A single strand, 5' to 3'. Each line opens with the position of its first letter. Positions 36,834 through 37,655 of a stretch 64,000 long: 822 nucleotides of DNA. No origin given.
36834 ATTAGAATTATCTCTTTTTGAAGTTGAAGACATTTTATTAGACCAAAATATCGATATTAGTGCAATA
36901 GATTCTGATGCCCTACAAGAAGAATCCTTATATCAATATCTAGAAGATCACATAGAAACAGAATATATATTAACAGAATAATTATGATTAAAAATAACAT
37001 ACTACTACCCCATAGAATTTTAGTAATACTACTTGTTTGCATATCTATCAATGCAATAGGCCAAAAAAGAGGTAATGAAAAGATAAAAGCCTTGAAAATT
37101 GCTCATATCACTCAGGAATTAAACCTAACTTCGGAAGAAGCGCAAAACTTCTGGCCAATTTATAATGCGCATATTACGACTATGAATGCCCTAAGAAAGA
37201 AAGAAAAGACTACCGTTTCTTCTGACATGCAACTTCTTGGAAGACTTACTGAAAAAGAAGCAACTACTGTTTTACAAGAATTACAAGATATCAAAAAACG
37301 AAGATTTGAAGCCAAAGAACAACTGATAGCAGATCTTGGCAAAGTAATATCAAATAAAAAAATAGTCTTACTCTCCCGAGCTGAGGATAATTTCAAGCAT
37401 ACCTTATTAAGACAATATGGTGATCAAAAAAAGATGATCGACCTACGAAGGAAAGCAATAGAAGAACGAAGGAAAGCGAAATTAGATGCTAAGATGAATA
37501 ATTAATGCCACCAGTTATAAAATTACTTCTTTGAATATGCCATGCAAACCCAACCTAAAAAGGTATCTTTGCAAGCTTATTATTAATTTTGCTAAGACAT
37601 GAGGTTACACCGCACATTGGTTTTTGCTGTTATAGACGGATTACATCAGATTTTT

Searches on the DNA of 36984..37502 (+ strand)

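Call 49: search_rna_families(source=L039, start=8050, end=8800, threshold=evalue, max_evalue=10)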
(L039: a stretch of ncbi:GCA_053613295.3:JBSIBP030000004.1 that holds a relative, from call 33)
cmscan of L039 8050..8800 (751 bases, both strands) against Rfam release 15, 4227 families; matches with E-value up to 10: 18.
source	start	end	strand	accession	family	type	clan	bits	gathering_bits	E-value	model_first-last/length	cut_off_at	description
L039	8427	8513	-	RF02029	sraA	Gene; sRNA;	-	24.5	56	0.23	1-95/95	no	sraA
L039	8429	8502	-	RF02064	STnc370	Gene; sRNA;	-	23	54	1.9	1-71/71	no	Enterobacterial sRNA STnc370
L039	8053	8148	+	RF02747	FtrA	Gene; sRNA;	-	22.6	134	0.96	1-111/111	no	Francisella sRNA A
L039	8104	8150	+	RF02066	STnc320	Gene; sRNA;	-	20.5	50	0.32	1-55/55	no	Salmonella enterica sRNA STnc320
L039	8161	8239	-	RF01569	DdR2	Gene; snRNA; snoRNA; CD-box;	-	20.1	80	2.7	1-83/83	no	Dictyostelium snoRNA DdR2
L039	8435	8465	+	RF02898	AaHKsRNA20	Gene; sRNA;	-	19.8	43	2.6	1-77/77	no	Aggregatibacter sRNA 20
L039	8401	8487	-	RF01770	rimP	Cis-reg; leader;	-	19.4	47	1.7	1-102/102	no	Gammaprotebacteria rimP leader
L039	8091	8174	-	RF01770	rimP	Cis-reg; leader;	-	18.7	47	2.5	1-102/102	no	Gammaprotebacteria rimP leader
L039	8462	8539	-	RF01609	ceN103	Gene; snRNA; snoRNA; CD-box;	-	18.6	55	6.3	1-109/109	no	Caenorhabditis snoRNA ceN103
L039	8120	8169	-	RF02054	STnc420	Gene; sRNA;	-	17.8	70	1.6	1-58/58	no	Salmonella enterica sRNA STnc420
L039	8118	8178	+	RF02420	Bp1_162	Gene; sRNA;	-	17.3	50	4.5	1-100/100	no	Burkholderia sRNA Bp1_Cand612_SIPHT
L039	8097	8143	+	RF02844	RefA9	Gene; antisense;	-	17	49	8.4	1-64/64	no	Enterococcus sRNA A9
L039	8121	8211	-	RF04180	BTnc231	Gene; sRNA;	-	16.7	80.4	0.91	1-154/154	no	Bacteroides sRNA BTnc231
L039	8703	8749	-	RF02700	HtrA_thermometer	Cis-reg; thermoregulator;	-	16.1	52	5.6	1-46/46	no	HtrA 5' UTR thermometer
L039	8675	8745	-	RF00904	mir-392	Gene; miRNA;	-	16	62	6.1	1-75/75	no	mir-392 microRNA precursor family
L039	8113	8203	+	RF01808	MicX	Gene; sRNA;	-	15.9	75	0.67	1-194/194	no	MicX Vibrio cholerae sRNA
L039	8394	8456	-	RF01291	SNORD97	Gene; snRNA; snoRNA; CD-box;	-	15.4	45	8.4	35-99/142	no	Small nucleolar RNA SNORD97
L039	8117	8145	+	RF02503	Atu_C9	Gene; sRNA;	-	10.5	40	2.5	156-192/192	no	Rhizobiales sRNA Atu_C9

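Call 50: search_rna_families(source=L038, start=8600, end=8950, threshold=evalue, max_evalue=10)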
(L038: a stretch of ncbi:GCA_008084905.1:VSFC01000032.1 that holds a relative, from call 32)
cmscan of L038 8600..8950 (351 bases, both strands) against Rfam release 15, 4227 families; matches with E-value up to 10: 16.
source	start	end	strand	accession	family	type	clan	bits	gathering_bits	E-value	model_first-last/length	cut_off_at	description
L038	8656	8723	-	RF01489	sbrA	Gene; sRNA;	-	23.6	45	0.01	1-71/71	no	Listeria sRNA sbrA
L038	8646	8767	-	RF01606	plasmodium_snoR31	Gene; snRNA; snoRNA; HACA-box;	-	23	60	0.66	1-145/145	no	small nucleolar RNA snoR31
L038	8651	8707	-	RF02066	STnc320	Gene; sRNA;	-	20.5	50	0.15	1-55/55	no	Salmonella enterica sRNA STnc320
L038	8653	8734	-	RF02551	DapZ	Cis-reg;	-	20.4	56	0.26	1-78/78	no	ABC transporter regulator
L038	8656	8739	-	RF01859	Phe_leader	Cis-reg; leader;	-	19.1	55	0.81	1-125/125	no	Phenylalanine leader peptide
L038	8655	8724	-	RF02432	SpF25_sRNA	Gene; sRNA;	-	18.8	48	1.2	1-102/102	no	Streptococcus sRNA SpF25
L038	8606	8690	+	RF04184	BTnc060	Gene; sRNA;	-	18.7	228.9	1.1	1-213/213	no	Bacteroides sRNA BTnc060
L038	8639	8694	+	RF02551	DapZ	Cis-reg;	-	18.2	56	0.83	1-78/78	no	ABC transporter regulator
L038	8657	8755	+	RF01730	Termite-leu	Cis-reg;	-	17.6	51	0.27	1-78/78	no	Termite-leu RNA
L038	8621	8692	+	RF02074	STnc240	Gene; sRNA;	-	17.5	55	5.3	1-77/77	no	Enterobacterial sRNA STnc240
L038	8618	8690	+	RF02618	SSRC34_2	Gene; sRNA;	-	17.1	48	2.6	1-125/125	no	Streptococcus sRNA 34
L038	8656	8724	-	RF02057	STnc40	Gene; sRNA;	-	15.9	45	4.1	1-70/70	no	Salmonella enterica sRNA STnc40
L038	8614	8689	+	RF02057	STnc40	Gene; sRNA;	-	14.9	45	6.9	1-70/70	no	Salmonella enterica sRNA STnc40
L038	8632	8690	+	RF01822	RsaJ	Gene; sRNA;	-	13.4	100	0.68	227-287/287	no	RNA Staph. aureus A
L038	8600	8688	+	RF02503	Atu_C9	Gene; sRNA;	-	12.9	40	0.24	94-192/192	5'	Rhizobiales sRNA Atu_C9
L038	8683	8731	-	RF03119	dCoV-5UTR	Cis-reg;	CL00116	12.1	102.9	3.2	1-294/294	no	Deltacoronavirus 5'UTR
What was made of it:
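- On Any Rfam 15 family (including Flavo-1, Bacteroides BTnc sRNAs, LhrC, csRNA, NsiR1): The Aquimarina and Formosa loci also have no hit near threshold (calls 49, 50).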

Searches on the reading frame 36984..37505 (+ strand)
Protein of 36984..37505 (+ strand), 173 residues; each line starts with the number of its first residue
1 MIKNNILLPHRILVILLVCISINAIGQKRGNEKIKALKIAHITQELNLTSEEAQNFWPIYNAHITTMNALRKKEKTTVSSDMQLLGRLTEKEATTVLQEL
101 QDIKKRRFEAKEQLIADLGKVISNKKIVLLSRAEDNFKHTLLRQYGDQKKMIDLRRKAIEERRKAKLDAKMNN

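Call 13: search_protein_families(library=pfam, proteins=[window:36984-37505:+])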
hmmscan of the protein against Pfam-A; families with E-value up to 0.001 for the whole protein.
window:36984-37505:+ (173 aa): 0 families

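Call 16: find_encoding_contigs(protein=window:36984-37502:+, flank=10000, max_places=10)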
Protein window:36984-37502:+ (173 aa): 13 contigs read that carry it; 10 places shown.
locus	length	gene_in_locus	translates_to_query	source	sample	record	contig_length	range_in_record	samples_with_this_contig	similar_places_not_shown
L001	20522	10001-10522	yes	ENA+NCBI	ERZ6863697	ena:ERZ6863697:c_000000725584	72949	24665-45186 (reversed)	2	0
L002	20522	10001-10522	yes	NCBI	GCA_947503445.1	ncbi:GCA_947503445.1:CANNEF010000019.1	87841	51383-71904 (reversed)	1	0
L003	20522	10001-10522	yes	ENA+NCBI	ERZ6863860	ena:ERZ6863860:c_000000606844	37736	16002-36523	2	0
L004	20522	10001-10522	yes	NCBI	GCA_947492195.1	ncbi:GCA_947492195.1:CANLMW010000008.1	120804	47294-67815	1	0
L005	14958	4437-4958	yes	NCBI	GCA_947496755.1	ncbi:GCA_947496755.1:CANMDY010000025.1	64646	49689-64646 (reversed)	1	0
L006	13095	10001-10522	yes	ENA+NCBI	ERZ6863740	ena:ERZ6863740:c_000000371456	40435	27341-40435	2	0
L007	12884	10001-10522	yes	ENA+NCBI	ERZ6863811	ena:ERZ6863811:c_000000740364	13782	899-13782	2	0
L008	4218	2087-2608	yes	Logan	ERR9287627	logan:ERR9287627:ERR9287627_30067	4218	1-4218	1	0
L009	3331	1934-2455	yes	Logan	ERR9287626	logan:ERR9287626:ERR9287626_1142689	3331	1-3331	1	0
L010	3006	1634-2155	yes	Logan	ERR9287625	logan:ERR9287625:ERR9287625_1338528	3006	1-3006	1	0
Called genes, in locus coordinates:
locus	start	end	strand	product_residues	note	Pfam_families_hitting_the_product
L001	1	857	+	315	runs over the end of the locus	PF00535:Glycos_transf_2, PF10111:Glyco_tranf_2_2 (weak)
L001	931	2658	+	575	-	PF02878:PGM_PMM_I, PF02879:PGM_PMM_II, PF02880:PGM_PMM_III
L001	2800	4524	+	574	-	PF00664:ABC_membrane, PF02463:SMC_N, PF00005:ABC_tran, PF06414:Zeta_toxin (faint)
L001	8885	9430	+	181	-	PF04542:Sigma70_r2, PF08281:Sigma70_r4_2, PF04545:Sigma70_r4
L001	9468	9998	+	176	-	-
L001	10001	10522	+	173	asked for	-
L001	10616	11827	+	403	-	PF22458:RsmF-B_ferredox, PF01209:Ubie_methyltran (weak), PF01189:Methyltr_RsmB-F, PF13847:Methyltransf_31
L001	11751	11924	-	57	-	-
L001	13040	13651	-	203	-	-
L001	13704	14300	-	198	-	PF00027:cNMP_binding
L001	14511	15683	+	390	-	PF03453:MoeA_N, PF00994:MoCF_biosynth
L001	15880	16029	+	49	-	-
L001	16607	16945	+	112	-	PF00126:HTH_1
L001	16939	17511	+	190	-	PF02348:CTP_transf_3 (weak), PF12804:NTP_transf_3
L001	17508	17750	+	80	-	PF02597:ThiS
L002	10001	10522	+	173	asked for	-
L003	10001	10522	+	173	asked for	-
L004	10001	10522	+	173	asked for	-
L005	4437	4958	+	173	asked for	-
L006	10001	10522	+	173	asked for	-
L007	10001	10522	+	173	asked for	-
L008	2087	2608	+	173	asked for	-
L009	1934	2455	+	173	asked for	-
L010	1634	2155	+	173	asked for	-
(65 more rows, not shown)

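Call 31: find_homologous_proteins(query=window:36984-37502:+, max_evalue=0.00001)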
Query window:36984-37502:+ (173 aa): 62 proteins with E <= 0.00001 among 158 candidates.
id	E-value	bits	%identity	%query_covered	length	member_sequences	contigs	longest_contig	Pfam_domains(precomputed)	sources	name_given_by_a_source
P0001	3.9e-102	356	100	100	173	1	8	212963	-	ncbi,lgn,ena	-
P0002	9.4e-58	212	68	84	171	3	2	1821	-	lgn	-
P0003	3.3e-52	194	56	100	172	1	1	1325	-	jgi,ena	-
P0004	8.2e-28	115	45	73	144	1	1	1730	-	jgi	-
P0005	3.9e-25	106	45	80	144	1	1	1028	-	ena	-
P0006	2.5e-24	104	42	81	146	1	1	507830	-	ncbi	ncbi:sensor of ECF-type sigma factor [Aquimarina sp. M1]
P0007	3.2e-24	103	42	79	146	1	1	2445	-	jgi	-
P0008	3.6e-24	103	46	77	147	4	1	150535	PF07813.18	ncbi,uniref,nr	ncbi:Spy/CpxP family protein refolding chaperone [Formosa maritima]|uniref:Sensor of ECF-type sigma 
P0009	1.0e-23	102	41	86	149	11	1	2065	-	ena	-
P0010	1.2e-23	101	43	80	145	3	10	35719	-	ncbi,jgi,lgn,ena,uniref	ncbi:sensor of ECF-type sigma factor [Flavobacterium sp.]|jgi:Spy/CpxP family protein refolding chap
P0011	3.5e-23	100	42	86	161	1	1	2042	-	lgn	-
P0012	6.0e-23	99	39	80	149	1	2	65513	-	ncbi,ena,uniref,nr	ncbi:hypothetical protein [Maribacter sp.]|uniref:hypothetical protein n=1 Tax=Maribacter sp. TaxID=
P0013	7.5e-23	99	40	80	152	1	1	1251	-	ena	-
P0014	1.2e-22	98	41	80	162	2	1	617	-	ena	-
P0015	2.2e-22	97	43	78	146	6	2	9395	-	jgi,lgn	jgi:hypothetical protein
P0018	1.2e-21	95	47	66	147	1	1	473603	-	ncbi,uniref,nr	ncbi:sensor of ECF-type sigma factor [Bizionia arctica]|uniref:Sensor of ECF-type sigma factor n=1 T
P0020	1.7e-21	94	39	80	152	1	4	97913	-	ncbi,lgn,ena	-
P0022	2.0e-21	94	37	80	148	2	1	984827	-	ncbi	ncbi:hypothetical protein ABW637_13375 [Aquimarina sp. 2304DJ70-9]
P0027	1.4e-20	91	41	80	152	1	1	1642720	-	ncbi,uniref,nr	ncbi:hypothetical protein [Polaribacter sp. Hel1_85]|uniref:hypothetical protein n=1 Tax=Polaribacte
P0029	3.0e-20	90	43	76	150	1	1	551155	-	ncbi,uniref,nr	ncbi:sensor of ECF-type sigma factor [Hanstruepera flava]|uniref:sensor of ECF-type sigma factor n=1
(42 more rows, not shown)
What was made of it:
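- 35838..37505 (+): Flanking operon, divergent from the array: ECF sigma factor (about 181-191 aa, with no C-terminal extension), a 176-aa putative anti-sigma protein and a 173-aa 'sensor of ECF-type sigma factor' resembling Spy/CpxP. Names of homologs are in call 31.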

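Call 32: find_encoding_contigs(protein=P0008, flank=10000, max_places=1)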
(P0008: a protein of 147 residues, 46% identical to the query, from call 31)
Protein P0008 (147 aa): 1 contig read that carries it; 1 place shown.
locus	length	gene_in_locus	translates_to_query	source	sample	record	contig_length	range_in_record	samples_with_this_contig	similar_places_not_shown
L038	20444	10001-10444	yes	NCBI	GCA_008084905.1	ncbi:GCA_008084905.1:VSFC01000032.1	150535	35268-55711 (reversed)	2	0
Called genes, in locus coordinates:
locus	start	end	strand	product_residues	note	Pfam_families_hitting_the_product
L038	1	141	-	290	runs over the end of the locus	PF18962:Por_Secre_tail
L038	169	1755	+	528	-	PF00496:SBP_bac_5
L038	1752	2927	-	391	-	PF13562:NTP_transf_4, PF00132:Hexapep (faint)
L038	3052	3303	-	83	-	PF01197:Ribosomal_L31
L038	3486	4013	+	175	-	PF13858:DUF4199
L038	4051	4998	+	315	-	PF00535:Glycos_transf_2, PF10111:Glyco_tranf_2_2, PF13641:Glyco_tranf_2_3 (weak)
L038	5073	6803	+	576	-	PF02878:PGM_PMM_I, PF02879:PGM_PMM_II, PF02880:PGM_PMM_III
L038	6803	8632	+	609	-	PF00664:ABC_membrane, PF02463:SMC_N (weak), PF00005:ABC_tran, PF06414:Zeta_toxin (faint)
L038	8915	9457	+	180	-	PF04542:Sigma70_r2, PF08281:Sigma70_r4_2, PF04545:Sigma70_r4 (weak)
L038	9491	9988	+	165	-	-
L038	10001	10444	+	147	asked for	PF07813:LTXXQ (weak)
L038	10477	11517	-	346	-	PF14870:PSII_BNR (faint), PF15902:Sortilin-Vps10 (weak), PF02012:BNR (faint)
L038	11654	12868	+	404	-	PF22458:RsmF-B_ferredox, PF13649:Methyltransf_25 (faint), PF01209:Ubie_methyltran (weak), PF01189:Methyltr_RsmB-F, PF13847:Methyltransf_31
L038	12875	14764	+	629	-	PF04231:Endonuclease_1, PF00041:fn3, PF00932:LTD, PF18962:Por_Secre_tail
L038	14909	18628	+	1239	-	PF18076:FGAR-AT_N, PF18072:FGAR-AT_linker, PF02769:AIRS_C, PF22689:FGAR-AT_PurM_N-like, PF02769:AIRS_C, PF13507:GATase_5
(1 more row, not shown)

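Call 33: find_encoding_contigs(protein=P0006, flank=10000, max_places=1)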
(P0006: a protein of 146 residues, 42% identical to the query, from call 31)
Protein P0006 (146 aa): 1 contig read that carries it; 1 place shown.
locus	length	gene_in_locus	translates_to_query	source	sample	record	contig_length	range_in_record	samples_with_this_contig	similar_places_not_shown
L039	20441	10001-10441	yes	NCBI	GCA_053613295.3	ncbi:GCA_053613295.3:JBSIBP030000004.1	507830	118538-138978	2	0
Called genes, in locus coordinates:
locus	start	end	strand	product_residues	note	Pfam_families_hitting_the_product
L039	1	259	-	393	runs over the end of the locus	PF13562:NTP_transf_4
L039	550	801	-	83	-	PF01197:Ribosomal_L31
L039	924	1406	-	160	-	-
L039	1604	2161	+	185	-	PF13858:DUF4199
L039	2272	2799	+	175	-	PF13858:DUF4199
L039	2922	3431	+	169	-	PF13858:DUF4199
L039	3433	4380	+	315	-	PF00535:Glycos_transf_2, PF10111:Glyco_tranf_2_2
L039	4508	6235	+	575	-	PF02878:PGM_PMM_I, PF02879:PGM_PMM_II, PF02880:PGM_PMM_III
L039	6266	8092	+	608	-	PF00664:ABC_membrane, PF02463:SMC_N (weak), PF00005:ABC_tran, PF06414:Zeta_toxin (faint)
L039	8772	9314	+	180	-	PF04542:Sigma70_r2, PF08281:Sigma70_r4_2, PF04545:Sigma70_r4 (weak)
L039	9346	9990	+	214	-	-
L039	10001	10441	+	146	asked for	-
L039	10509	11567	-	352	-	PF02012:BNR (faint), PF15902:Sortilin-Vps10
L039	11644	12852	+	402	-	PF22458:RsmF-B_ferredox, PF01209:Ubie_methyltran, PF01189:Methyltr_RsmB-F, PF13847:Methyltransf_31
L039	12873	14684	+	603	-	PF04231:Endonuclease_1, PF00041:fn3, PF18962:Por_Secre_tail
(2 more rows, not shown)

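Call 34: find_encoding_contigs(protein=P0018, flank=10000, max_places=1)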
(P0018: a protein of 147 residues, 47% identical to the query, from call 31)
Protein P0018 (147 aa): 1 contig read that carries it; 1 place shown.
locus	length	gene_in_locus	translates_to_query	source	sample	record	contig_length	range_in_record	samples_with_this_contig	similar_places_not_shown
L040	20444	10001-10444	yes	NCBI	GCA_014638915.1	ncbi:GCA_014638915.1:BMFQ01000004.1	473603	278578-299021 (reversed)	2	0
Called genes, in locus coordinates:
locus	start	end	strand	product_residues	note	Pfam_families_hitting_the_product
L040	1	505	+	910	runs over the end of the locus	PF16656:Pur_ac_phosph_N, PF00149:Metallophos, PF18962:Por_Secre_tail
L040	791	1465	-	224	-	PF07947:YhhN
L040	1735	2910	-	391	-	PF13562:NTP_transf_4, PF00132:Hexapep (faint)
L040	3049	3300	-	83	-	PF01197:Ribosomal_L31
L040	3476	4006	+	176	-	PF13858:DUF4199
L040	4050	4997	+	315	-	PF00535:Glycos_transf_2, PF10111:Glyco_tranf_2_2 (weak), PF13641:Glyco_tranf_2_3 (weak)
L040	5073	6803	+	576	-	PF02878:PGM_PMM_I, PF02879:PGM_PMM_II, PF02880:PGM_PMM_III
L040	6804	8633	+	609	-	PF00664:ABC_membrane, PF00005:ABC_tran, PF06414:Zeta_toxin (faint), PF02463:SMC_N (weak)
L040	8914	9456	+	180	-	PF04542:Sigma70_r2, PF08281:Sigma70_r4_2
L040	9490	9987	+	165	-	-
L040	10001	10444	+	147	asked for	-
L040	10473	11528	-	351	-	PF14870:PSII_BNR (faint), PF02012:BNR (faint), PF15902:Sortilin-Vps10 (weak)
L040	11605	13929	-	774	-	PF08757:CotH, PF00932:LTD, PF18962:Por_Secre_tail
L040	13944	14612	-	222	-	PF02630:SCO1-SenC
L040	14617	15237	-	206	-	PF07661:MORN_2 (faint)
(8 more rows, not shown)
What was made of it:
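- On dCas12f-sigmaE guide RNAs (RNA-guided transcription): The operon continues with anti-sigma-like and sensor ORFs that are conserved in relatives (calls 31-34).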

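Call 35: find_encoding_contigs(protein=P0020, flank=10000, max_places=2)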
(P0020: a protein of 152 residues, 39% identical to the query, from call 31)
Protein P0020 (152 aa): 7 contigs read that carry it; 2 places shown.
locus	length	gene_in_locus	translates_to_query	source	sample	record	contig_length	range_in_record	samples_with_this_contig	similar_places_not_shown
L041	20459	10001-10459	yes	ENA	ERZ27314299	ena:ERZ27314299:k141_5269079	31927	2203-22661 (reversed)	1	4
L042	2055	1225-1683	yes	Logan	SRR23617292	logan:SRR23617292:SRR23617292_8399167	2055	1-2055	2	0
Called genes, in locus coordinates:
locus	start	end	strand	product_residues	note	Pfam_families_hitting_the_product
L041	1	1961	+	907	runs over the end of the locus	PF17164:DUF5122, PF18962:Por_Secre_tail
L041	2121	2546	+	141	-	PF06713:bPH_4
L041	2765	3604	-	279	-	PF13509:S1_2, PF17783:WHD_CvfB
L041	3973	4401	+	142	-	PF00856:SET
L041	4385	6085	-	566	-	PF02776:TPP_enzyme_N, PF16582:TPP_enzyme_M_2 (weak), PF02775:TPP_enzyme_C (weak)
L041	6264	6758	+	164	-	PF13302:Acetyltransf_3 (weak), PF13420:Acetyltransf_4, PF00583:Acetyltransf_1, PF13673:Acetyltransf_10 (weak), PF13508:Acetyltransf_7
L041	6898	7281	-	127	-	PF01503:PRA-PH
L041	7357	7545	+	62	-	-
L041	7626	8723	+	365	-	PF10604:Polyketide_cyc2 (weak), PF06445:GyrI-like, PF14526:Cass2 (faint)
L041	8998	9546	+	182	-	PF04542:Sigma70_r2, PF08281:Sigma70_r4_2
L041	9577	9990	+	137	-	-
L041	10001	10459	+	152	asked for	-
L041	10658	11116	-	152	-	PF01467:CTP_transf_like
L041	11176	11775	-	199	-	-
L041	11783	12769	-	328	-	PF01820:Dala_Dala_lig_N, PF02655:ATP-grasp_3, PF02786:CPSase_L_D2, PF02222:ATP-grasp (weak), PF07478:Dala_Dala_lig_C, PF13535:ATP-grasp_4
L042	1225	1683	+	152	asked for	-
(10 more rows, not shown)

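Call 41: find_encoding_contigs(protein=P0027, flank=6000, max_places=1)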
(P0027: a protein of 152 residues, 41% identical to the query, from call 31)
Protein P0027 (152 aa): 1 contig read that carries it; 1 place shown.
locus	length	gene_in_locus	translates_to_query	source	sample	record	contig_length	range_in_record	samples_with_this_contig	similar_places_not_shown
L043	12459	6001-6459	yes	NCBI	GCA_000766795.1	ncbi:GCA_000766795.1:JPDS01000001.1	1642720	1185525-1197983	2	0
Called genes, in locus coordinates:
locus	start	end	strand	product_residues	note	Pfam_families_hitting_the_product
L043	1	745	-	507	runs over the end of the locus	PF00512:HisKA, PF02518:HATPase_c, PF00072:Response_reg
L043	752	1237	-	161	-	PF00025:Arf, PF00071:Ras, PF01926:MMR_HSR1 (weak), PF04670:Gtr1_RagA, PF08477:Roc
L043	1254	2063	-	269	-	-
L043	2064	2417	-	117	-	-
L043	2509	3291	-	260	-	PF23023:Anti-Pycsar_Apyc1, PF00753:Lactamase_B (weak), PF12706:Lactamase_B_2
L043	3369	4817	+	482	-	-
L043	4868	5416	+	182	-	PF04542:Sigma70_r2, PF08281:Sigma70_r4_2, PF04545:Sigma70_r4 (weak)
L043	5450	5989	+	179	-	-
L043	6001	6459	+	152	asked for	-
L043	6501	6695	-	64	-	-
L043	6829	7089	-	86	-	-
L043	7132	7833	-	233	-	PF00702:Hydrolase, PF12689:Acid_PPase (faint), PF13419:HAD_2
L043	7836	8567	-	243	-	PF02348:CTP_transf_3, PF12804:NTP_transf_3 (weak)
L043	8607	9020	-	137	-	PF01242:PTPS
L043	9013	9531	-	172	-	PF00293:NUDIX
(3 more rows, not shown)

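Call 42: find_encoding_contigs(protein=P0029, flank=6000, max_places=1)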
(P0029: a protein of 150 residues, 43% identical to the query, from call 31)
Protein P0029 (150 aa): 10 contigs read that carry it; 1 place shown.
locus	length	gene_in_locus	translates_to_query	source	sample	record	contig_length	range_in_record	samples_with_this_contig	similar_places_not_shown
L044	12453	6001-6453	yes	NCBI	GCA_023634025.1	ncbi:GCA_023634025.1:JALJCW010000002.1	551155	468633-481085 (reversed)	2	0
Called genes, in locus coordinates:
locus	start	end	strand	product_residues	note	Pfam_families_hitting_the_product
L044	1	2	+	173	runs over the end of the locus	PF13858:DUF4199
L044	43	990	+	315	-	PF00535:Glycos_transf_2, PF10111:Glyco_tranf_2_2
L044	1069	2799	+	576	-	PF02878:PGM_PMM_I, PF02879:PGM_PMM_II, PF02880:PGM_PMM_III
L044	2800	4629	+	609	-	PF00664:ABC_membrane, PF02463:SMC_N (weak), PF00005:ABC_tran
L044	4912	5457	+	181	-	PF04542:Sigma70_r2, PF08281:Sigma70_r4_2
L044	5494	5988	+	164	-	-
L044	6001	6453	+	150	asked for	-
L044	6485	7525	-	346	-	PF14870:PSII_BNR (faint), PF15902:Sortilin-Vps10 (faint), PF02012:BNR (faint)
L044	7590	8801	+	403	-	PF22458:RsmF-B_ferredox, PF13649:Methyltransf_25 (faint), PF01135:PCMT (faint), PF01209:Ubie_methyltran, PF01189:Methyltr_RsmB-F, PF13847:Methyltransf_31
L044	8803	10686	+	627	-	PF04231:Endonuclease_1, PF00041:fn3, PF18962:Por_Secre_tail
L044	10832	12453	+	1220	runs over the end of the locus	PF18076:FGAR-AT_N, PF18072:FGAR-AT_linker, PF02769:AIRS_C, PF22689:FGAR-AT_PurM_N-like, PF02769:AIRS_C, PF13507:GATase_5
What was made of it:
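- The Hanstruepera flava locus shows it from GT2 onward (calls 32-34, 42).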

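Call 43: find_encoding_contigs(protein=P0012, flank=6000, max_places=1)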
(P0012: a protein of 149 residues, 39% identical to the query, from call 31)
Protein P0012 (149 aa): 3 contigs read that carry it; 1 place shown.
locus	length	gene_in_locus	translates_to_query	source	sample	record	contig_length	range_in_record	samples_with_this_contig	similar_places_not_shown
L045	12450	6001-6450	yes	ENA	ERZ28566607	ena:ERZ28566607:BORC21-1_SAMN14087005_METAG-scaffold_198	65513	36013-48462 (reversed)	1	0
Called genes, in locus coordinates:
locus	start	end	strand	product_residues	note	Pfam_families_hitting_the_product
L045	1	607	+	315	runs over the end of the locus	PF00535:Glycos_transf_2, PF10111:Glyco_tranf_2_2 (weak)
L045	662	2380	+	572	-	-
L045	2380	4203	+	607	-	PF00664:ABC_membrane, PF02463:SMC_N, PF00005:ABC_tran, PF06414:Zeta_toxin (faint)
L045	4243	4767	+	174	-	PF00583:Acetyltransf_1, PF13673:Acetyltransf_10 (weak), PF13508:Acetyltransf_7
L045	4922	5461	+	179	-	PF04542:Sigma70_r2, PF08281:Sigma70_r4_2, PF04545:Sigma70_r4 (weak)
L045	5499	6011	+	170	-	-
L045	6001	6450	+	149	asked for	-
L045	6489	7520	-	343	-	PF14870:PSII_BNR (faint), PF15902:Sortilin-Vps10 (weak), PF02012:BNR (faint)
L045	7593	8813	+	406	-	PF13649:Methyltransf_25 (faint), PF22458:RsmF-B_ferredox, PF01209:Ubie_methyltran, PF01189:Methyltr_RsmB-F, PF13847:Methyltransf_31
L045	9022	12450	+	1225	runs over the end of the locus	PF18076:FGAR-AT_N, PF18072:FGAR-AT_linker, PF02769:AIRS_C, PF22689:FGAR-AT_PurM_N-like, PF02769:AIRS_C, PF13507:GATase_5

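Call 44: find_encoding_contigs(protein=P0010, flank=6000, max_places=1)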
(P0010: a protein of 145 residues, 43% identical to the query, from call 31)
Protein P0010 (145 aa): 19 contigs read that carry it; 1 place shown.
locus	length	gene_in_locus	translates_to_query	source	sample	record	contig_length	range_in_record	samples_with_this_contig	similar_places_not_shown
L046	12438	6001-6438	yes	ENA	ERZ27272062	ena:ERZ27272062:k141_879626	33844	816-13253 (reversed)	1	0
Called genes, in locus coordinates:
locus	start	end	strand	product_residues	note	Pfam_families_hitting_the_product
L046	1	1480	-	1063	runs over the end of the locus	PF00873:ACR_tran, PF03176:MMPL (weak), PF02355:SecD_SecF_C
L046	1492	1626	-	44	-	-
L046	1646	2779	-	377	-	PF00364:Biotin_lipoyl (faint), PF25917:BSH_RND, PF25919:BSH_CusB, PF25973:BSH_CzcB, PF25984:BSH_YknX (faint), PF25881:HH_YBHG (weak), PF25989:YknX_C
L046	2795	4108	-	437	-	PF02321:OEP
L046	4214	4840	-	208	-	PF00027:cNMP_binding, PF13545:HTH_Crp_2, PF00325:Crp (faint)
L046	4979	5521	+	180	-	PF04542:Sigma70_r2, PF08281:Sigma70_r4_2, PF04545:Sigma70_r4 (weak)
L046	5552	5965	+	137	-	-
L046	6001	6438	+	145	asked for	-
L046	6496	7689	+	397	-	PF07766:LETM1_RBD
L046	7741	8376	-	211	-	PF00484:Pro_CA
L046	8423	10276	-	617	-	PF00916:Sulfate_transp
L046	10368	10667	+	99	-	-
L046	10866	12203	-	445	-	PF13428:TPR_14 (faint), PF13432:TPR_16 (faint), PF14559:TPR_19 (faint), PF13181:TPR_8 (faint), PF07719:TPR_2 (faint), PF13431:TPR_17 (faint), PF23914:TPR_CcmH_CycH (weak), PF00515:TPR_1 (weak), +1 more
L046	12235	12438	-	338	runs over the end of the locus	?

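Call 92: find_encoding_contigs(protein=P0022, flank=10000, max_places=1)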
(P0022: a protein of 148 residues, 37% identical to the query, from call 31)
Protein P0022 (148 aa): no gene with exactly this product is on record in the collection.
